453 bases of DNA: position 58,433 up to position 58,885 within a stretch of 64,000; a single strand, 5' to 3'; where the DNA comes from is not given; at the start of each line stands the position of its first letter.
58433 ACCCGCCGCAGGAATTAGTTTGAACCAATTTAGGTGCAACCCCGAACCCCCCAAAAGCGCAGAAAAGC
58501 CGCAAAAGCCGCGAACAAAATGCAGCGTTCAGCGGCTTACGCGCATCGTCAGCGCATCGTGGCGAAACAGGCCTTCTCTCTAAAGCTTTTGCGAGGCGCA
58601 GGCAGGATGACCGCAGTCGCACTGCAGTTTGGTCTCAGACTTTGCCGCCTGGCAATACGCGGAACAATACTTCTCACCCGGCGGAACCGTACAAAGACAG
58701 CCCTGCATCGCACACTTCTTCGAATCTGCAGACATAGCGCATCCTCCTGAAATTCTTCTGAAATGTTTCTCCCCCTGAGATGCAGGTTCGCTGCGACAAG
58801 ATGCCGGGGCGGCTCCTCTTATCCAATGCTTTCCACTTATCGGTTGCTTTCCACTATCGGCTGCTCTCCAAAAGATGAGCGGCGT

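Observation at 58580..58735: Hidden metallothionein gene directly upstream of the hopanoid operon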

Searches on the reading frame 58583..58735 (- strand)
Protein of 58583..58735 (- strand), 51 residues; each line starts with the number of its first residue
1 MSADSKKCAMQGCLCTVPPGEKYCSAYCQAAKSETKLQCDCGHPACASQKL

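Call 3: search_protein_families(library=pfam, proteins=[window:58583-58735:-], max_evalue=10)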
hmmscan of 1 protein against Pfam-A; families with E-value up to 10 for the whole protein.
seq(51 aa): 1 family
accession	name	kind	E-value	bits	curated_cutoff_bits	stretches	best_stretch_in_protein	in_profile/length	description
PF02069.22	Metallothio_Pro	-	0.33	11.6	33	1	3-47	2-50/51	Prokaryotic metallothionein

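Call 4: search_protein_families(library=ncbifam, proteins=[window:58583-58735:-], max_evalue=10)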
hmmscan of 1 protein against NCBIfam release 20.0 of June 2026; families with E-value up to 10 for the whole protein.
seq(51 aa): 0 families

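Call 5: search_solved_structures(query=window:58583-58735:-, max_evalue=10, show_alignments=3)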
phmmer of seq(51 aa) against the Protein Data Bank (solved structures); distinct sequences matched with E-value up to 10: 2.
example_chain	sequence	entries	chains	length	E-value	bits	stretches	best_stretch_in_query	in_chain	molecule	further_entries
9s9u_A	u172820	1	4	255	2.9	11.9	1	7-44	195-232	Adhesion G-protein coupled receptor G1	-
1jjd_A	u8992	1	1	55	6.2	10.9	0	6-47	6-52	METALLOTHIONEIN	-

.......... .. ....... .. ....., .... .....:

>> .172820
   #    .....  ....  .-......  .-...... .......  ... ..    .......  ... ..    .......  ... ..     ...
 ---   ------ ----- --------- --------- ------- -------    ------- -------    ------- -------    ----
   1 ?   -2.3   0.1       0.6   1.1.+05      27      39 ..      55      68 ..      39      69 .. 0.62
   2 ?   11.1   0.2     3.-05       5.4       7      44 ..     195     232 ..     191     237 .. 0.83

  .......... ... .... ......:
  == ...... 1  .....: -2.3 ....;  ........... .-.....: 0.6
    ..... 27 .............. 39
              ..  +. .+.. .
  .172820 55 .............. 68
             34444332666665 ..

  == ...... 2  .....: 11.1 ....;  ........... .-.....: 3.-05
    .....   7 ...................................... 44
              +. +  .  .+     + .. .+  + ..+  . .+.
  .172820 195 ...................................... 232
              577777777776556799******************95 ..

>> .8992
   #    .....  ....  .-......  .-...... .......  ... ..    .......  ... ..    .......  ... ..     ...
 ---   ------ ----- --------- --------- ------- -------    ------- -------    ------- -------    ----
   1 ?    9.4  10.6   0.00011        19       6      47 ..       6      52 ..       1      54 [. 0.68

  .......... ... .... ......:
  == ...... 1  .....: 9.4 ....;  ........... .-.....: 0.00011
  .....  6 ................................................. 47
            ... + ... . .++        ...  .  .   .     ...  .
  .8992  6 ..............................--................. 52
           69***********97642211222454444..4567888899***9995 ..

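Call 6: find_homologous_proteins(query=window:58583-58735:-, max_evalue=0.01)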
Query seq(51 aa) (51 aa): 21 proteins with E <= 0.01 among 21 candidates.
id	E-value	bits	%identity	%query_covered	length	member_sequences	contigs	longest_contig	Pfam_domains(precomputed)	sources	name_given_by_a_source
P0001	5.6e-22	94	84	100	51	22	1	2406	-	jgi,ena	-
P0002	8.1e-22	93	82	100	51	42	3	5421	-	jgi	jgi:hypothetical protein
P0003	8.1e-22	93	82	100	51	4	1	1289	-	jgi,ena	-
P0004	3.1e-21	91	82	100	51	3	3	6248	-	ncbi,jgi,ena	jgi:hypothetical protein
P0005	3.8e-21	91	84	100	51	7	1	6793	-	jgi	jgi:hypothetical protein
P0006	9.2e-21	90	82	100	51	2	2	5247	-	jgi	jgi:hypothetical protein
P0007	1.8e-20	89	82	100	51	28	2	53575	-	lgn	-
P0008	3.4e-20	88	78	100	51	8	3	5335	-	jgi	jgi:hypothetical protein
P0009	8.3e-20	87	76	100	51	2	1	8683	-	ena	-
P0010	8.6e-20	87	78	100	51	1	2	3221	-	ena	-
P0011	8.6e-20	87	78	100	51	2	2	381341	-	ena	-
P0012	1.8e-19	86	80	96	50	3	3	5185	-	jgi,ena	jgi:hypothetical protein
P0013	1.4e-18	83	76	100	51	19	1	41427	-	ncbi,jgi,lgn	-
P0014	2.6e-18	82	73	100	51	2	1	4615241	-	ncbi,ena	-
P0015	6.2e-18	81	76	100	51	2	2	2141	-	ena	-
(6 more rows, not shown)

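Call 8: search_solved_structures(query=A1, max_evalue=10, show_alignments=4)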
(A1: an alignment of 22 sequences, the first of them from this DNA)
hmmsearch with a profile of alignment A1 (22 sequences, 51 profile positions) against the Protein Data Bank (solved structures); distinct sequences matched with E-value up to 10: 2.
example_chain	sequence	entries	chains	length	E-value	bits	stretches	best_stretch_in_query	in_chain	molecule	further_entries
8y9t_B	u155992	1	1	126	0.34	14.3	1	8-37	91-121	nanobody MY6322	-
1jjd_A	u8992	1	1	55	4.2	10.8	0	5-47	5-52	METALLOTHIONEIN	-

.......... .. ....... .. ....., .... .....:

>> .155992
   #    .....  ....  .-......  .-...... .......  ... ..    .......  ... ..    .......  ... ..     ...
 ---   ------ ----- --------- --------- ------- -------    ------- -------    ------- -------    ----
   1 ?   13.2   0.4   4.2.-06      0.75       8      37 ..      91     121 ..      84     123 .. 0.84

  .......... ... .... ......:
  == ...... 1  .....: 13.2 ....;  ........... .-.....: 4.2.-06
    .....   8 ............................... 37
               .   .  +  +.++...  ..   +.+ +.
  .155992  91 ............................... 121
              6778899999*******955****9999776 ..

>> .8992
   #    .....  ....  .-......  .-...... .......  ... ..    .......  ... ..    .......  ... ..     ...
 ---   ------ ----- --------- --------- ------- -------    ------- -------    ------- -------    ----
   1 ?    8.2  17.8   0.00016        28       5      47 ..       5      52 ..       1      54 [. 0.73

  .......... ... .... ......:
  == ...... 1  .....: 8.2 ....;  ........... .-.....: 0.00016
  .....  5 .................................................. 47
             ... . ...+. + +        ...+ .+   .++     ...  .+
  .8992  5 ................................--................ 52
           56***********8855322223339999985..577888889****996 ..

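Call 9: search_protein_families(library=pfam, alignment_id=A1, max_evalue=10)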
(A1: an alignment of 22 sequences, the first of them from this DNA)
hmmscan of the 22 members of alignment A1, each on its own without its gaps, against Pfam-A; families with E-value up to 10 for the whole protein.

A. member 1, seq(51 aa): 1 family
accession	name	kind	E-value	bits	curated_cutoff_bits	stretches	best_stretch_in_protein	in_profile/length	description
PF02069.22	Metallothio_Pro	-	0.33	11.6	33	1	3-47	2-50/51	Prokaryotic metallothionein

B. families by the number of members that match (of 22 scanned): 1 family
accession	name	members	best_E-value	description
PF02069.22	Metallothio_Pro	21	0.04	Prokaryotic metallothionein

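Call 10: find_homologous_proteins(query=A1, max_evalue=0.1)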
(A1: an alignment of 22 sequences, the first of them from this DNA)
Query A1 (22 sequences) (51 aa, profile of the alignment): 319 proteins with E <= 0.1 among 478 candidates; the best 120 are listed.
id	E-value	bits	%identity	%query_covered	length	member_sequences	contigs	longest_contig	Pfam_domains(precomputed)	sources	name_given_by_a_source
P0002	5.7e-28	115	82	100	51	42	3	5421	-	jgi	jgi:hypothetical protein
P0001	7.9e-28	114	84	100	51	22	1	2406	-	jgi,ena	-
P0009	2.3e-27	113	76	100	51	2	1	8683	-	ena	-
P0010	3.9e-27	112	78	100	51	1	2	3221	-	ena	-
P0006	4.8e-27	112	82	100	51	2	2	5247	-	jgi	jgi:hypothetical protein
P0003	5.1e-27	112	82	100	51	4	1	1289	-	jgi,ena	-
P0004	2.6e-26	109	82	100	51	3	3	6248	-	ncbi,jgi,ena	jgi:hypothetical protein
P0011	2.6e-26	109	78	100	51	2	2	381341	-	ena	-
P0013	3.1e-26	109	76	100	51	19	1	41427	-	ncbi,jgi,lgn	-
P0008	5.2e-26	108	78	100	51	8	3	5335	-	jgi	jgi:hypothetical protein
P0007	5.7e-26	108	82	100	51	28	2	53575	-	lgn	-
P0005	8.2e-26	108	84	100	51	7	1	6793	-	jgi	jgi:hypothetical protein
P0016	1.9e-25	106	75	100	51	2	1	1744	-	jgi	jgi:hypothetical protein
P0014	2.1e-25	106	73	100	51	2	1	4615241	-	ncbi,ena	-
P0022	4.9e-25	105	71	100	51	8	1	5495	-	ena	-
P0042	1.9e-21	94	67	100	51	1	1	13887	-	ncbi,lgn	-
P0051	1.4e-18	85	55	100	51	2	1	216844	-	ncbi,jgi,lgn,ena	-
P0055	4.9e-18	83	53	100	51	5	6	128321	-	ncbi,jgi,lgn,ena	-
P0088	1.1e-14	72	51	100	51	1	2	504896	-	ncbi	-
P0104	5.0e-13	67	49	96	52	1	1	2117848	-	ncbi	-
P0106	8.9e-13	66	52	90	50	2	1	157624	-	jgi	jgi:metallothionein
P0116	3.4e-12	64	66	94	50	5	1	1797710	-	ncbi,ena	-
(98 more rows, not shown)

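Call 11: find_encoding_contigs(protein=P0014, flank=6000, max_places=3)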
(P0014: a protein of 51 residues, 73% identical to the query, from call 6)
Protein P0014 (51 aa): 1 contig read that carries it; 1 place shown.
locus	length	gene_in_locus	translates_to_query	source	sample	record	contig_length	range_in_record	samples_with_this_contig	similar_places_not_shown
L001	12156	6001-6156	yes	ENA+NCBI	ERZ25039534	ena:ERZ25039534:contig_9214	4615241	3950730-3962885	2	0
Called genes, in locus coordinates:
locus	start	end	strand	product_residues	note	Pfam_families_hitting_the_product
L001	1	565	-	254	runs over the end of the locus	PF00691:OmpA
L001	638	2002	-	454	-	PF04052:TolB_N (weak), PF26549:Tricorn_N, PF00930:DPPIV_N (faint), PF07676:PD40 (weak), PF26550:Tricorn_2nd, PF26549:Tricorn_N, PF07676:PD40, PF26549:Tricorn_N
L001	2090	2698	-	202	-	PF13103:TonB_2, PF03544:TonB_C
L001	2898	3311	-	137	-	PF02472:ExbD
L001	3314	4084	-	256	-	PF01618:MotA_ExbB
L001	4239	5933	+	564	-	PF02463:SMC_N, PF13476:AAA_23 (weak), PF13555:AAA_29 (weak)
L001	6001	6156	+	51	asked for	-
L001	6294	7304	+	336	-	PF02401:LYTB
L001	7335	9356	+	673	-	PF07678:TED_complement (faint), PF09492:Pec_lyase (faint), PF13249:SQHop_cyclase_N, PF13243:SQHop_cyclase_C, PF17959:EF-hand_14 (faint), PF00432:Prenyltrans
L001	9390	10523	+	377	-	PF04055:Radical_SAM, PF11946:DUF3463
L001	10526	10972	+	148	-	-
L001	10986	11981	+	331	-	PF01073:3Beta_HSD, PF01370:Epimerase, PF02719:Polysacc_synt_2, PF04321:RmlD_sub_bind, PF05368:NmrA, PF13460:NAD_binding_10, PF16363:GDP_Man_Dehyd, PF07993:NAD_binding_4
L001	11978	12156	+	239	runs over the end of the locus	PF01048:PNP_UDP_1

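Call 25: search_protein_representatives(alignment_id=A2)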
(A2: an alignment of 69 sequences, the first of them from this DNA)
Query: 69 sequences, 51 profile positions. Proteins with E-value up to 0.001 (for the whole library): 1441; up to 1e-10: 153; up to 1e-30: 0. The best 150 are listed.
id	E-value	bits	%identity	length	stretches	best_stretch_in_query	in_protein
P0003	6.7e-21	90.0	-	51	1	1-51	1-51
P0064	1.5e-20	88.9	-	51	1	1-51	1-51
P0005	1.8e-18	82.2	-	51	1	1-51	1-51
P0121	5.0e-17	77.6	-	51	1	1-49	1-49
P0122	1.5e-16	76.0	-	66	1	2-48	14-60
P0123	4.2e-16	74.6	-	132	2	5-50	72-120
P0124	7.3e-16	73.9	-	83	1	1-48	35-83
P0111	8.3e-16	73.7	-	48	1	1-47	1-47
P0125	1.3e-15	73.0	-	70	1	1-44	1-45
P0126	1.4e-15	72.9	-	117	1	1-49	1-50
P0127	1.8e-15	72.6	-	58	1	2-48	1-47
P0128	1.8e-15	72.6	-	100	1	1-48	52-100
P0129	1.8e-15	72.6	-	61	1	2-48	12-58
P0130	2.0e-15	72.4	-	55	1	3-51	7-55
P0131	2.5e-15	72.1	-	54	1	1-48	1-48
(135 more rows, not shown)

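Call 33: search_protein_families(library=pfam, alignment_id=A4, max_evalue=10)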
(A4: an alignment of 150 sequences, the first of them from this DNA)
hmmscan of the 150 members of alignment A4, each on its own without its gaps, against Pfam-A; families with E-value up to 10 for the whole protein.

A. member 1, seq(51 aa): 1 family
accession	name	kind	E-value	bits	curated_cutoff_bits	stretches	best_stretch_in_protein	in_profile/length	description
PF02069.22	Metallothio_Pro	-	0.33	11.6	33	1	3-47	2-50/51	Prokaryotic metallothionein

B. families by the number of members that match (of 150 scanned): 27 families (the first 25 are shown)
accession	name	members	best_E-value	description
PF02069.22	Metallothio_Pro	101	0.00025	Prokaryotic metallothionein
PF19114.6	EsV_1_7_cys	6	0.1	EsV-1-7 cysteine-rich motif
PF09889.16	DUF2116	4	0.087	Probable treble clef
PF24906.1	Zf_WRKY19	4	0.11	WRKY19 zinc finger domain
PF20586.3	DUF6788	3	0.57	Family of unknown function (DUF6788)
PF08290.16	Hep_core_N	3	1.7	Hepatitis core protein, putative zinc finger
PF06467.20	zf-FCS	2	0.0027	MYM-type Zinc finger with FCS sequence motif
PF14866.13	Scorpion_toxin_alpha-beta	2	0.039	Long chain scorpion toxin, cysteine-stabilized alpha/beta domain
PF11822.15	BTB_SANBR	2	0.13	SANT and BTB domain regulator of CSR, BTB domain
PF24482.1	XPB_C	2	0.15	XPB-like, C-terminal domain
PF02720.22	DUF222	2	0.16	Domain of unknown function (DUF222)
PF00097.31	zf-C3HC4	2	0.63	Zinc finger, C3HC4 type (RING finger)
PF17409.8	MoaF_C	1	0.04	MoaF C-terminal domain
PF04606.18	Ogr_Delta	1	0.04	Ogr/Delta-like zinc finger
PF11058.13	Ral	1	0.047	Antirestriction protein Ral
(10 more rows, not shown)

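Call 37: predict_structure(alignment_id=A4)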
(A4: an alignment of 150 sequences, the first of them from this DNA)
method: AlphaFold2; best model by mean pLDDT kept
length: 51 residues; sequences in the alignment: 150
mean_pLDDT: 79.0   pTM: 0.51
mean pLDDT of the five models: 79.0, 74.1, 73.2, 71.7, 70.8
residues with pLDDT >= 90: 0; 70-90: 42; 50-70: 8; < 50: 1
segments of 3 or more residues with pLDDT < 50: none
pLDDT, mean of each block of 10 residues (from residue 1): 70 85 87 77 78 51
secondary structure, 60 per line:
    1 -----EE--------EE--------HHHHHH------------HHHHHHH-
elements in order: H26-31 H44-50

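Call 39: find_related_loci(query=A2, collection=genome_contigs, flank=5000)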
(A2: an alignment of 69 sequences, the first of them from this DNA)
Query A2 (51 aa) in genome_contigs; peptide patterns used: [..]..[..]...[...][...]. (x = any residue, [..] = any of these).
438 stretches matched a pattern; 401 encode a relative of the query (tblastn E <= 1e-3); the best 80 are kept; 80 distinct loci.
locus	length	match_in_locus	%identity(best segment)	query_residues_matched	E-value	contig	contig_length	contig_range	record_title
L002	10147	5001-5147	86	3-51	4e-25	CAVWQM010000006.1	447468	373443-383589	MAG: uncultured Acidobacteriaceae bacterium isolate MFD04967.bin.1.10 genome assembly, contig: contig_22447, whole genom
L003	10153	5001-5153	80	1-51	3e-25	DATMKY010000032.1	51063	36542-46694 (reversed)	MAG TPA_asm: Edaphobacter sp. isolate SMAG_U12783 k141_4283244, whole genome shotgun sequence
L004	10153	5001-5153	82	1-51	2e-24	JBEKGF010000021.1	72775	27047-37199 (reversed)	MAG: Edaphobacter sp. isolate SPRUCE 247 SPRUCE_247_21, whole genome shotgun sequence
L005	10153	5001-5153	84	1-51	2e-24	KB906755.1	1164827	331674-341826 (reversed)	Acidobacteriaceae bacterium KBS 89 genomic scaffold G003DRAFT_scaffold00002.2, whole genome shotgun sequence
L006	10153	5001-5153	78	1-51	4e-24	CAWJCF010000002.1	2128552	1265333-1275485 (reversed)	MAG: uncultured Acidobacteriaceae bacterium isolate MFD04540.bin.1.68 genome assembly, contig: contig_5962, whole genome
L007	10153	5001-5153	82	1-51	6e-24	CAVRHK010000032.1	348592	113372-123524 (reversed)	MAG: uncultured Acidobacteriaceae bacterium isolate MFD05513.bin.3.315 genome assembly, contig: contig_522, whole genome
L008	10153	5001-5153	82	1-51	8e-24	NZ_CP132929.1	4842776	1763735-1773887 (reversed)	Tunturiibacter empetritectus strain M8UP27 chromosome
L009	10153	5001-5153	78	1-51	1e-23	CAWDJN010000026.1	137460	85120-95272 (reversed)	MAG: uncultured Acidobacteriaceae bacterium isolate MFD06714.bin.2.110 genome assembly, contig: contig_68491, whole geno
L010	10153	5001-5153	78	1-51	3e-23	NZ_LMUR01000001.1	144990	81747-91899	Granulicella sp. L60 NODE_1_length_144920_cov_10.207687, whole genome shotgun sequence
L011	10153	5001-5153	76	1-51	3e-23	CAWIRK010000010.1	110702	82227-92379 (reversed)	MAG: uncultured Acidobacteriaceae bacterium isolate MFD06714.bin.2.90 genome assembly, contig: contig_85907, whole genom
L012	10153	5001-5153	76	1-51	5e-23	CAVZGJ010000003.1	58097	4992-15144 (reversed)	MAG: uncultured Acidobacteriaceae bacterium isolate MFD05521.bin.3.61 genome assembly, contig: contig_143033, whole geno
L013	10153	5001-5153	80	1-51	5e-23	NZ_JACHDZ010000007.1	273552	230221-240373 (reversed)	Tunturibacter empetritectus strain M8US30 Ga0401170_07, whole genome shotgun sequence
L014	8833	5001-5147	80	3-51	7e-23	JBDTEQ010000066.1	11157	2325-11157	MAG: Edaphobacter sp. isolate cluster2_bin.206 k127_1014848, whole genome shotgun sequence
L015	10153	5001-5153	80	1-51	9e-23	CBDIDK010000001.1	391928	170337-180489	MAG: Edaphobacter sp. isolate 48ee43ba-584b-4515-a8d0-9fefd1518295 genome assembly, contig: contig_1, whole genome shotg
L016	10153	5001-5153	76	1-51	1e-22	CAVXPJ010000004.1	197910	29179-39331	MAG: uncultured Acidobacteriaceae bacterium isolate MFD04540.bin.2.95 genome assembly, contig: contig_22638, whole genom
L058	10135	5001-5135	62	3-46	4e-13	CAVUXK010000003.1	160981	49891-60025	MAG: uncultured Acidobacteriota bacterium isolate MFD06526.bin.2.99 genome assembly, contig: contig_15786, whole genome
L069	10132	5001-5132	59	4-46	2e-12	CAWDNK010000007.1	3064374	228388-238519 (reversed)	MAG: uncultured Acidobacteriaceae bacterium isolate MFD03399.bin.1.20 genome assembly, contig: contig_8216, whole genome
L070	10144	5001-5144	54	5-51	2e-12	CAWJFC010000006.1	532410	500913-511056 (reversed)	MAG: uncultured Acidobacteriaceae bacterium isolate MFD04780.bin.1.16 genome assembly, contig: contig_16561, whole genom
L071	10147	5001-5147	63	1-47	3e-12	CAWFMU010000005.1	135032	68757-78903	MAG: Terriglobia bacterium isolate MFD06526.bin.2.59 genome assembly, contig: contig_17737, whole genome shotgun sequenc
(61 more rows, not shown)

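Call 40: fold_search(model_id=the predicted structure, library=pdb)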
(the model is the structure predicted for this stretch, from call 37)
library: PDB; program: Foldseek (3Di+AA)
matches with E <= 10: 1; with E <= 0.001: 0
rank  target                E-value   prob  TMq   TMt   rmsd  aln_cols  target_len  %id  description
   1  7w1m_H                9.4e+00  0.01  0.33  0.07   8.2        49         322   28  Cryo-EM structure of human cohesin-CTCF-DNA complex (released 2023-05-31)

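Call 42: list_cluster_members(proteins=[window:58583-58735:-, P0004, P0013, P0014, P0042, P0051, P0055, P0106, P0116, P0104])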
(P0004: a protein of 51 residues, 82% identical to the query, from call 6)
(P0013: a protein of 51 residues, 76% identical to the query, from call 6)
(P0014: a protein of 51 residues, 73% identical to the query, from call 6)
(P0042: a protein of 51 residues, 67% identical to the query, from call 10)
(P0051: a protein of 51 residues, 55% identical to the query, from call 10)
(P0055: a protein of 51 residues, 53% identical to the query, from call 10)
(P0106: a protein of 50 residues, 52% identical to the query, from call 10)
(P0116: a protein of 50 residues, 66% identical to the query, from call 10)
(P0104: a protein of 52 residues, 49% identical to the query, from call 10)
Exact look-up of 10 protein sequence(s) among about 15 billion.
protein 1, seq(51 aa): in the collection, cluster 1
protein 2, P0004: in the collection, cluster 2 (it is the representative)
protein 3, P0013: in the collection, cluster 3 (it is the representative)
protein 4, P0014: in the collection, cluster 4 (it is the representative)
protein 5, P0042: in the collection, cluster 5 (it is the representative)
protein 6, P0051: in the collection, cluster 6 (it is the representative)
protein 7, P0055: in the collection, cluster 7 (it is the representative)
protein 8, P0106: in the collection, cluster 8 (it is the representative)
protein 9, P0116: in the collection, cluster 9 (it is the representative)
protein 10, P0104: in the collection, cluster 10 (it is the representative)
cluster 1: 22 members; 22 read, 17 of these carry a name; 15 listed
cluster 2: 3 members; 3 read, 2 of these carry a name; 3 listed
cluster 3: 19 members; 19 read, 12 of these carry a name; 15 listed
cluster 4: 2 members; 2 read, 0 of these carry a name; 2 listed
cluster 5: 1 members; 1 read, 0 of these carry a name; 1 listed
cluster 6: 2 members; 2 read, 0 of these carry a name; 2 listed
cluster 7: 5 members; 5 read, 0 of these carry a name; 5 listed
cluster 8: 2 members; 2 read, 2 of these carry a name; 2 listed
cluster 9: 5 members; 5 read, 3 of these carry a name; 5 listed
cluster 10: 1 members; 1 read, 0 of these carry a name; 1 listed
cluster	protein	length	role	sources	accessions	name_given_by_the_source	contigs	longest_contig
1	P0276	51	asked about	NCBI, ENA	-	-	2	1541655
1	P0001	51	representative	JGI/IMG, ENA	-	-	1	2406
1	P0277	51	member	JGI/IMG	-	hypothetical protein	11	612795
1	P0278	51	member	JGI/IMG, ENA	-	hypothetical protein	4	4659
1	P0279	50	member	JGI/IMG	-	hypothetical protein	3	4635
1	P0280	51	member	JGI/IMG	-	hypothetical protein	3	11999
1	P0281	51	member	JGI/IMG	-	hypothetical protein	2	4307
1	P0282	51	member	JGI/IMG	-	hypothetical protein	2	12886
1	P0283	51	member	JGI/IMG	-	hypothetical protein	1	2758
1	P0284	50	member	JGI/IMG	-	hypothetical protein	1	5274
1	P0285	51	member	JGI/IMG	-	hypothetical protein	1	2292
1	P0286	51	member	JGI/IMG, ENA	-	hypothetical protein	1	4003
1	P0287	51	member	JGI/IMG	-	hypothetical protein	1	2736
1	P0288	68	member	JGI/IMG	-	hypothetical protein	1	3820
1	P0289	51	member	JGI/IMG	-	hypothetical protein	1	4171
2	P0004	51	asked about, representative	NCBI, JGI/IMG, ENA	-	hypothetical protein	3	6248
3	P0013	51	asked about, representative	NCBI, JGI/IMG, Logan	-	-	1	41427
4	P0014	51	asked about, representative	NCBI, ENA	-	-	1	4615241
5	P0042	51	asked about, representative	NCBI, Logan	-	-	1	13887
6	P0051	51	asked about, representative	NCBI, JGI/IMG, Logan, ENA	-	-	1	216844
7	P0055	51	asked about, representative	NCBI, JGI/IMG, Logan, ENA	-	-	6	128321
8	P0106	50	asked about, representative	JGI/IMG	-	metallothionein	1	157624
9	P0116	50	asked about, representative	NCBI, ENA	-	-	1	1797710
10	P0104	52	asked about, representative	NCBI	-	-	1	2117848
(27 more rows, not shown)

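Call 44: find_encoding_contigs(protein=P0116, flank=5000, max_places=3)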
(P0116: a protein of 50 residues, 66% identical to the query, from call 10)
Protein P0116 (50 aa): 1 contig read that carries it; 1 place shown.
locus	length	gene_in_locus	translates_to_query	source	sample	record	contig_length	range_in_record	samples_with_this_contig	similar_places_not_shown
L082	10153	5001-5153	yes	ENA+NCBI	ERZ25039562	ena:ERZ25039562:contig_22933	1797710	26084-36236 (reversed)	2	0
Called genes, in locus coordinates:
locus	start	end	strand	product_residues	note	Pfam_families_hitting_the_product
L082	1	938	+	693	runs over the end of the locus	PF07715:Plug, PF00593:TonB_dep_Rec_b-barrel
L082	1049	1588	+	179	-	PF13689:DUF4154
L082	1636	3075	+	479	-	PF17152:CHASE8, PF00672:HAMP, PF00512:HisKA, PF02518:HATPase_c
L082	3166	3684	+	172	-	PF00072:Response_reg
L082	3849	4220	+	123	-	PF00072:Response_reg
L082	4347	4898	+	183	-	PF05974:DUF892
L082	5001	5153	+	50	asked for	-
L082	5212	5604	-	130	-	PF00072:Response_reg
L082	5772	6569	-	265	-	PF01226:Form_Nir_trans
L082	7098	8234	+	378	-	PF13439:Glyco_transf_4, PF00534:Glycos_transf_1, PF13692:Glyco_trans_1_4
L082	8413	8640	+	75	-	-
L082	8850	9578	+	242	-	PF00072:Response_reg, PF00196:GerE, PF08281:Sigma70_r4_2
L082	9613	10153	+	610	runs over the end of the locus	PF14417:MEDS, PF00989:PAS, PF08448:PAS_4, PF13426:PAS_9, PF08447:PAS_3 (weak), PF07730:HisKA_3, PF02518:HATPase_c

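Call 45: find_encoding_contigs(protein=P0104, flank=4000, max_places=2)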
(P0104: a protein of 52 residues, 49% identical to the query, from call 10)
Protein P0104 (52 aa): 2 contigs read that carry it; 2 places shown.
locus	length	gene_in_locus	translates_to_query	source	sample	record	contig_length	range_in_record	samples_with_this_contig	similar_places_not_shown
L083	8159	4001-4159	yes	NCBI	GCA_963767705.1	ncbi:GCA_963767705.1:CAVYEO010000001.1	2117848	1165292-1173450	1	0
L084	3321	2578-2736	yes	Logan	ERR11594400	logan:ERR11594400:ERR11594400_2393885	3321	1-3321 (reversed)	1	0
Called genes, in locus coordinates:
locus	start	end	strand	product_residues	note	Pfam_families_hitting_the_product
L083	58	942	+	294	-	-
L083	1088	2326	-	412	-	PF00070:Pyr_redox (faint), PF01494:FAD_binding_3 (faint), PF07992:Pyr_redox_2, PF13450:NAD_binding_8 (faint), PF13738:Pyr_redox_3, PF13434:Lys_Orn_oxgnase (weak)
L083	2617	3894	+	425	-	PF02786:CPSase_L_D2 (faint), PF02655:ATP-grasp_3 (weak), PF15632:ATPgrasp_Ter (weak)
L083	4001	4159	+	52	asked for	-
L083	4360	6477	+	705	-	PF00270:DEAD, PF00271:Helicase_C, PF16124:RecQ_Zn_bind (weak), PF00570:HRDC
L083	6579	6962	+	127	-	-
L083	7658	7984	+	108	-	-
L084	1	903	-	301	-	?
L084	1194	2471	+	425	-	PF02786:CPSase_L_D2 (faint), PF02655:ATP-grasp_3 (weak), PF15632:ATPgrasp_Ter (weak)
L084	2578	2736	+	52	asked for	-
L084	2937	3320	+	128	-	?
